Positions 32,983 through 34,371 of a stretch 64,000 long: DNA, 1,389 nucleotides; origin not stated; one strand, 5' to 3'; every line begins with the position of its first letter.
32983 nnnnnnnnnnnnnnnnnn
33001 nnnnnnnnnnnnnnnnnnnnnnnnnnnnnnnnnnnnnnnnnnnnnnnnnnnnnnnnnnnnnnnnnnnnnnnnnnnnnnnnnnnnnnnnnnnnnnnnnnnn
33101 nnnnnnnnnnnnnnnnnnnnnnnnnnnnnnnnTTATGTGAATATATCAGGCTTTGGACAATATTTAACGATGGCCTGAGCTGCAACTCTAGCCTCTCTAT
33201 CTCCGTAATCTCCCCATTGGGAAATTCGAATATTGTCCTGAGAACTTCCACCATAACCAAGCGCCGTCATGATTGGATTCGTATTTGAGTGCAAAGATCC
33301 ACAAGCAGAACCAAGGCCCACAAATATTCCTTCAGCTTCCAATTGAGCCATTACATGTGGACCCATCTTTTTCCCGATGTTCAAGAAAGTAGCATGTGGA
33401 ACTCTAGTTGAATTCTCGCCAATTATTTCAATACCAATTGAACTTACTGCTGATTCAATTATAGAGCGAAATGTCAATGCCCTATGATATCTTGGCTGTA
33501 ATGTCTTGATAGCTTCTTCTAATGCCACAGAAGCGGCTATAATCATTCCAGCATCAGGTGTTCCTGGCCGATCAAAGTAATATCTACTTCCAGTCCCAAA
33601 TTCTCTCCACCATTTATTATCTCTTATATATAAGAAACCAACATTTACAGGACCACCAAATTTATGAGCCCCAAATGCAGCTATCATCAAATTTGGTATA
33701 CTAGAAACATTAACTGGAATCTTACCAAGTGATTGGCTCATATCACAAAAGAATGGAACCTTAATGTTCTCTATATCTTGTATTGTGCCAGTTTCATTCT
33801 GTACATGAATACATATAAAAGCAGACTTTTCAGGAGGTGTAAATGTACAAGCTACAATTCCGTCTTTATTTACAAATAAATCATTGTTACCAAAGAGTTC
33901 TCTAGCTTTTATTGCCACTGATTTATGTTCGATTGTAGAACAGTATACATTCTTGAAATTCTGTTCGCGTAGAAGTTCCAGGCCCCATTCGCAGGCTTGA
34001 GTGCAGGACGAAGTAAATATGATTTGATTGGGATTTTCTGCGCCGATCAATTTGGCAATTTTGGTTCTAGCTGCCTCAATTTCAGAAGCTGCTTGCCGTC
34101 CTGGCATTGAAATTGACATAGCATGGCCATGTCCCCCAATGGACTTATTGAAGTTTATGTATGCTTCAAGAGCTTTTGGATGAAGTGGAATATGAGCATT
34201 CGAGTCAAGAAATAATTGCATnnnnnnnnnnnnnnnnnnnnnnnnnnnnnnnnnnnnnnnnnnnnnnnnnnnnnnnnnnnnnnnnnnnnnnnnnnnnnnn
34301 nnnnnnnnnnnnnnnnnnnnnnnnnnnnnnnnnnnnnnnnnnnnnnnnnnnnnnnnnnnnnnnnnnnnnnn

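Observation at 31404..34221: Accessory island inside the tail-fibre block: cysteine desulfurase, CspA-type cold-shock protein, compact HNH and small ORFs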

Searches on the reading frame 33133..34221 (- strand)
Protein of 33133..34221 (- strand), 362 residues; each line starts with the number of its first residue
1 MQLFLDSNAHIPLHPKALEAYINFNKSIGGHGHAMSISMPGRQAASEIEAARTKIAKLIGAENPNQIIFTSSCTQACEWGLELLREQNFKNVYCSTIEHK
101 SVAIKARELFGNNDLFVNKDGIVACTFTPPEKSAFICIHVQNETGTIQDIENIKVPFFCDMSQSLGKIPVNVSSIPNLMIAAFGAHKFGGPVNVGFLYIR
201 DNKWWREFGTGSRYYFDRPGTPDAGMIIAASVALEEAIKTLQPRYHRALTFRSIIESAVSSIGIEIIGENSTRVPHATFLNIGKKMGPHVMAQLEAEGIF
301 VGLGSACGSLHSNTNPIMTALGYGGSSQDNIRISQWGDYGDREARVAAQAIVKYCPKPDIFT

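Call 3: search_protein_families(library=pfam, proteins=[window:33133-34221:-], max_evalue=0.01)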
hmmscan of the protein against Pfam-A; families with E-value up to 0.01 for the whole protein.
window:33133-34221:- (362 aa): 1 family
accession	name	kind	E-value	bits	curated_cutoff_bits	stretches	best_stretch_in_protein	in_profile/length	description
PF00266.25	Aminotran_5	-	3.6e-28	99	21.5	1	4-332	2-356/371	Aminotransferase class-V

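Call 4: search_protein_families(library=phrogs, proteins=[window:33133-34221:-], max_evalue=0.001)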
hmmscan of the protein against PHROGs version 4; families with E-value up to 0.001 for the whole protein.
window:33133-34221:- (362 aa): 1 family
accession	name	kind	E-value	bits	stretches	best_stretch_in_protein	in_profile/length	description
phrog_12787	-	unknown function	1.5e-39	137.3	1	3-334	7-358/387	-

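Call 5: search_protein_families(library=ncbifam, proteins=[window:33133-34221:-], max_evalue=0.01)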
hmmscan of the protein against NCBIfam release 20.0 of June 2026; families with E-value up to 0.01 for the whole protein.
window:33133-34221:- (362 aa): 15 families
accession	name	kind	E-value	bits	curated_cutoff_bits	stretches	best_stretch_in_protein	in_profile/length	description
TIGR03402.1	FeS_nifS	equivalog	1.3e-38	132.7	530.75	1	4-323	2-337/379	cysteine desulfurase NifS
TIGR03403.1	nifS_epsilon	equivalog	1e-32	113.4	587.7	1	4-324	2-341/382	NifS family cysteine desulfurase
TIGR03235.1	DNA_S_dndA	equivalog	4.7e-27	95.2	480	1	4-333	1-351/353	cysteine desulfurase DndA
NF002806.0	PRK02948.1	subfamily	1.8e-26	93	304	1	3-334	2-351/381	IscS subfamily cysteine desulfurase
NF010611.0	PRK14012.1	equivalog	4.4e-26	91.8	548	1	3-325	7-348/406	IscS subfamily cysteine desulfurase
TIGR02006.1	IscS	equivalog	2.3e-25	89.5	643.2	1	3-324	5-343/402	IscS subfamily cysteine desulfurase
TIGR01977.1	am_tr_V_EF2568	hypoth_equivalog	6e-17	61.7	377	1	36-211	34-224/376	cysteine desulfurase family protein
TIGR01979.1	sufS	subfamily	1e-14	54.2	475.1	1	4-201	21-235/403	SufS family cysteine desulfurase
NF008126.0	PRK10874.1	equivalog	1.7e-06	27.4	607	1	3-77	21-94/401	cysteine desulfurase CsdA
TIGR04343.1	egtE_PLP_lyase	equivalog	1.6e-05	23.9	400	1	42-201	50-217/370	ergothioneine biosynthesis PLP-dependent enzyme EgtE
TIGR03392.1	FeS_syn_CsdA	equivalog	3.4e-05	23.2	493.6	1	3-77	18-91/398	cysteine desulfurase CsdA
NF041166.1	f2_encap_cargo1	exception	9.1e-05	21.7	800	0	44-78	287-321/623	family 2A encapsulin nanocompartment cargo protein cysteine desulfurase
NF040779.1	Sec_lyase_SclA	exception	0.00016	20.7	525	1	34-187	31-198/378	selenocysteine lyase SclA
NF006791.0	PRK09295.1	equivalog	0.00031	19.9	661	1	5-201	27-240/406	cysteine desulfurase SufS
TIGR01976.1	am_tr_V_VC1184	hypoth_equivalog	0.00038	19.9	352.35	0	42-75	57-90/401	cysteine desulfurase-like protein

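Call 6: search_solved_structures(query=window:33133-34221:-, max_evalue=0.001, show_alignments=3)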
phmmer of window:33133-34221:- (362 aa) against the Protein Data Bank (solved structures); distinct sequences matched with E-value up to 0.001: 43.
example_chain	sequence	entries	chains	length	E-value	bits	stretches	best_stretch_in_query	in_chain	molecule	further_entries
1ecx_A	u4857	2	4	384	3.9e-26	95.4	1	1-334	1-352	AMINOTRANSFERASE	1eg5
9wep_A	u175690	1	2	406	5.7e-26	94.8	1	3-333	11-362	cysteine desulfurase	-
9wer_A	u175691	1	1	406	7.5e-26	94.4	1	3-333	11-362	cysteine desulfurase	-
9wew_A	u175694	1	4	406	9.9e-26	94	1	4-333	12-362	cysteine desulfurase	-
9wf8_A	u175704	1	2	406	6.1e-25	91.4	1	4-333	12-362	cysteine desulfurase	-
5wt2_A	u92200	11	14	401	1.8e-24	89.9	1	2-325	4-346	Cysteine desulfurase IscS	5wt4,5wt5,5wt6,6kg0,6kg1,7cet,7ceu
5zsp_A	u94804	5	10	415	2e-24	89.8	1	1-325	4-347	Cysteine desulfurase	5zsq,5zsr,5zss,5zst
9wfb_A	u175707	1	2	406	4.2e-24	88.7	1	4-333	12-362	cysteine desulfurase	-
9wfe_A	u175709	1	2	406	7e-24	88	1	4-325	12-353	cysteine desulfurase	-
9wfy_A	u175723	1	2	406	3.8e-22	82.3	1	4-325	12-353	cysteine desulfurase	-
1p3w_B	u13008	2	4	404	9.3e-21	77.7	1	2-334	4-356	Cysteine desulfurase | Cysteine desulfurase IscS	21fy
3lvj_A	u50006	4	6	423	1.1e-20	77.5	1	2-334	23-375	Cysteine desulfurase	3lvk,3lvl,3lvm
4isy_A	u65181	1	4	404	4.1e-20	75.6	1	4-335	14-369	Cysteine desulfurase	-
6nzu_A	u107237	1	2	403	6.4e-20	74.9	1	3-323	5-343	Cysteine desulfurase, mitochondrial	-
8tvt_A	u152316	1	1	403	6.5e-20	74.9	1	3-323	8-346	Cysteine desulfurase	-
6m4j_A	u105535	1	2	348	1.8e-12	50.4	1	38-239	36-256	SspA complex protein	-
3vax_A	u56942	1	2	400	1.5e-11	47.4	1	31-353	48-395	Putative uncharacterized protein dndA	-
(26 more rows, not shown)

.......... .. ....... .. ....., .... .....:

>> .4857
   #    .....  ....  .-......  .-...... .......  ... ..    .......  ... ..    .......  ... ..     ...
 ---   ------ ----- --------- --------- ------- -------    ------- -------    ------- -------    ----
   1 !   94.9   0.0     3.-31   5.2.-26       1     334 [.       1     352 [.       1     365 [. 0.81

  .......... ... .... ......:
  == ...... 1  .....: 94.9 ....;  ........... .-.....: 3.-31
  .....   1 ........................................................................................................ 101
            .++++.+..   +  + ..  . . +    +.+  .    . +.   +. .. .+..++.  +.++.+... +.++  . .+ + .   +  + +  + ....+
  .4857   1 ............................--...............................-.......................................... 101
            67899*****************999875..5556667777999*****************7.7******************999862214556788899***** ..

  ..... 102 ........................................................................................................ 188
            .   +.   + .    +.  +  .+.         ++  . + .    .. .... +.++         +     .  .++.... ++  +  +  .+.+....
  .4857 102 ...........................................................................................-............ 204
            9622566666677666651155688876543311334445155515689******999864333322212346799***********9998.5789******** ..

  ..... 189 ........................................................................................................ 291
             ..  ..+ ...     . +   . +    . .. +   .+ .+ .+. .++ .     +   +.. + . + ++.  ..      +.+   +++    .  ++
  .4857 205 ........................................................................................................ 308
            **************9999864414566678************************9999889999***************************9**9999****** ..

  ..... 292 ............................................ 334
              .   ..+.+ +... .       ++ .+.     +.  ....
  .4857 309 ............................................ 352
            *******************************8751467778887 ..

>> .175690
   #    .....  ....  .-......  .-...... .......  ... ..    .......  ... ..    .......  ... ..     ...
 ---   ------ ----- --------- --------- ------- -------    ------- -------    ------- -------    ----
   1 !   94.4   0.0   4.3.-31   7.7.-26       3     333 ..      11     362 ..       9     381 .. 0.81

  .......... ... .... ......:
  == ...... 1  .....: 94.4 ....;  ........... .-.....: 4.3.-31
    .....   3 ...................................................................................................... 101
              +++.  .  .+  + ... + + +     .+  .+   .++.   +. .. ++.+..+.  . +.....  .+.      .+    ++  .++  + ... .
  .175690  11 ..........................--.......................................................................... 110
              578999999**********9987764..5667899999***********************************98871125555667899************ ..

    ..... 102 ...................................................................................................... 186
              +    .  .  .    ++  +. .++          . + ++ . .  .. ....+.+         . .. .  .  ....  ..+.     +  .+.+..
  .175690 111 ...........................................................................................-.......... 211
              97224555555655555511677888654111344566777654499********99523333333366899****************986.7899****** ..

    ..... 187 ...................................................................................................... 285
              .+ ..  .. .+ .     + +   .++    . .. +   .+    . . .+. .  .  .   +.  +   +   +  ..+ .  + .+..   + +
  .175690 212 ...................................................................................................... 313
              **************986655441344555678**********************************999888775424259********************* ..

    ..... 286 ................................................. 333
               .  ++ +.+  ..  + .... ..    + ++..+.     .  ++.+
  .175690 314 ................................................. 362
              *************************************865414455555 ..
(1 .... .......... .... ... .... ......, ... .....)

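Call 8: search_dna_similar(query=window:33133-34221:-, collection=phages, mode=protein, max_rows=40)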
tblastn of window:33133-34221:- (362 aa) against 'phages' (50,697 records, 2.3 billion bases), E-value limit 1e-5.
Records with a match: 27; places in all: 28; records where one place covers at least 80% of the query: 21.
Best place of each record, by identity: <60% 27.
By first word of the organism name: Listeria 10; Bacteriophage 8; Enterococcus 4; Acinetobacter 2; Staphylococcus 2; Microcystis 1.
By host as written in the record: - 12; Listeria monocytogenes 10; Enterococcus faecalis 2; Staphylococcus aureus 2; Microcystis sp. SG03 1.
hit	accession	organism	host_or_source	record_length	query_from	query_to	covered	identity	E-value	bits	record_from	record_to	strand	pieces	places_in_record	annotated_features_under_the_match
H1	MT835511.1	Bacteriophage sp.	human fecal samples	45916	3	347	95%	28.5%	6e-21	100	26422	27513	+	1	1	record has no annotation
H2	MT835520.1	Bacteriophage sp.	human fecal samples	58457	3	356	98%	26.4%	2e-10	68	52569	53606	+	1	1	record has no annotation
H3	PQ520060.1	Enterococcus phage IME_EF3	-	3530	3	334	92%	27.6%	1e-21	102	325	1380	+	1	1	record has no annotation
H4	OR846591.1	Enterococcus phage Efs 1-1-1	Enterococcus faecalis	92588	3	334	92%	27.6%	1e-21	102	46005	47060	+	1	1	record has no annotation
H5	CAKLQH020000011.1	Acinetobacter phage MD-2021a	not known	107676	3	361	99%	25.4%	2e-16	87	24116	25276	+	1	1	iscS_2: cysteine desulfurase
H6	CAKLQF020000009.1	Acinetobacter phage MD-2021a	not known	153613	3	361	99%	25.4%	2e-16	87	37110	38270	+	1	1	iscS_3: cysteine desulfurase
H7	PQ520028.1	Enterococcus phage IME_EF3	-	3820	3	347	95%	25.9%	7e-9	63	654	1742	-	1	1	record has no annotation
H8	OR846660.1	Enterococcus phage Efs 1-1-1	Enterococcus faecalis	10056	3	347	95%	25.9%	8e-9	63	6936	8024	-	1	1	record has no annotation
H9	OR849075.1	Listeria phage LM 4-14-1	Listeria monocytogenes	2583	2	334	92%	25.9%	1e-14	81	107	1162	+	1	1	record has no annotation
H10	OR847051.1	Listeria phage LM 4-11-1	Listeria monocytogenes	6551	2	334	92%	25.9%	2e-14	81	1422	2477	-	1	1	record has no annotation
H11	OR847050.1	Listeria phage LM 4-11-1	Listeria monocytogenes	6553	2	334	92%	25.6%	3e-14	80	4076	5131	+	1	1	record has no annotation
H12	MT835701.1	Bacteriophage sp.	human fecal samples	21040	3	322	88%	26.1%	2e-14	80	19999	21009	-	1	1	record has no annotation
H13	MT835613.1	Bacteriophage sp.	human fecal samples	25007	3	322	88%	25.9%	9e-18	91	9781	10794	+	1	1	record has no annotation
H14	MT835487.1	Bacteriophage sp.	human fecal samples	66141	3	322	88%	25.8%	2e-18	93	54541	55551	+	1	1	record has no annotation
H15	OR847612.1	Listeria phage LM 4-11-1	Listeria monocytogenes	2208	41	351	86%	25.6%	3e-12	74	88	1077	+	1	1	record has no annotation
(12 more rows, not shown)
